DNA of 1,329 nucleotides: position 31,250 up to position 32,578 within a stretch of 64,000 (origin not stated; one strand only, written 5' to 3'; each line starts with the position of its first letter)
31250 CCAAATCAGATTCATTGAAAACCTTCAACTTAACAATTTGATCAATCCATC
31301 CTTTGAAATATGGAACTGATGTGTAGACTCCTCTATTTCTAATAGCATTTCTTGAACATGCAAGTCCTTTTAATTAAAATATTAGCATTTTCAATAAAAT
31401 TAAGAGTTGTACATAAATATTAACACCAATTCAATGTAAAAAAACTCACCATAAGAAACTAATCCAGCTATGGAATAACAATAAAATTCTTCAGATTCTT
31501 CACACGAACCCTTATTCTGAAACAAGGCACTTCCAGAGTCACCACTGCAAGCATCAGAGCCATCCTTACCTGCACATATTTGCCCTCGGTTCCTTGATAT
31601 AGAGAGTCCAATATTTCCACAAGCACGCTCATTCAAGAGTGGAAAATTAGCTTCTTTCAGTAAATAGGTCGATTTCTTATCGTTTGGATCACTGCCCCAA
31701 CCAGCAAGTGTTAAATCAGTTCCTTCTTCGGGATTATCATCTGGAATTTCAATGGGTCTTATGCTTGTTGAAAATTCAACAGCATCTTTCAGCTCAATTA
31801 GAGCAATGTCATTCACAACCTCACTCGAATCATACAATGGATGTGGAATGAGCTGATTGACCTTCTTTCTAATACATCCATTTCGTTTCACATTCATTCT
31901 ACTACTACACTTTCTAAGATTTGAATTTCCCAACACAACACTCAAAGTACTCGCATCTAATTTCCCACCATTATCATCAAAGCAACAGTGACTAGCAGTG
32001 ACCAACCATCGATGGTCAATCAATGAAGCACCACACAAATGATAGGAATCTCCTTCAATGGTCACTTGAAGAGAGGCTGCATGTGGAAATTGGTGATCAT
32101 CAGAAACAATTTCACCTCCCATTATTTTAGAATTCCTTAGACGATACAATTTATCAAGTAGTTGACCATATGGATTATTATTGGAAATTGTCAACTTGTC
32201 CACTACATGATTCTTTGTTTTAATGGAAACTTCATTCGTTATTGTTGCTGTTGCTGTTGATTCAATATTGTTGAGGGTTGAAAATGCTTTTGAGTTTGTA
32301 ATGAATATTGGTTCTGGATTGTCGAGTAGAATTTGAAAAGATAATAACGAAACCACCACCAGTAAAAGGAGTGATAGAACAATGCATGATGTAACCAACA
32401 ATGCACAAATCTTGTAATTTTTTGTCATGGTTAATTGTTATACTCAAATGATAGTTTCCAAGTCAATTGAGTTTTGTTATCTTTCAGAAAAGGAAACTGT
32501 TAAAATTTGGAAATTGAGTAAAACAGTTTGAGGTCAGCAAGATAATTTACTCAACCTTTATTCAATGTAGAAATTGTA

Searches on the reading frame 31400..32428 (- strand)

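Call 46: search_protein_families(library=pfam, proteins=[window:31400-32428:-], max_evalue=0.0001)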
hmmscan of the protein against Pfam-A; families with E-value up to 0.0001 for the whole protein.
window:31400-32428:- (342 aa): 1 family
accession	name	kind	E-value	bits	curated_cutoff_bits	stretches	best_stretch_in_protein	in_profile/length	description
PF00089.32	Trypsin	-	3.9e-38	131.9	20.6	1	109-327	7-198/220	Trypsin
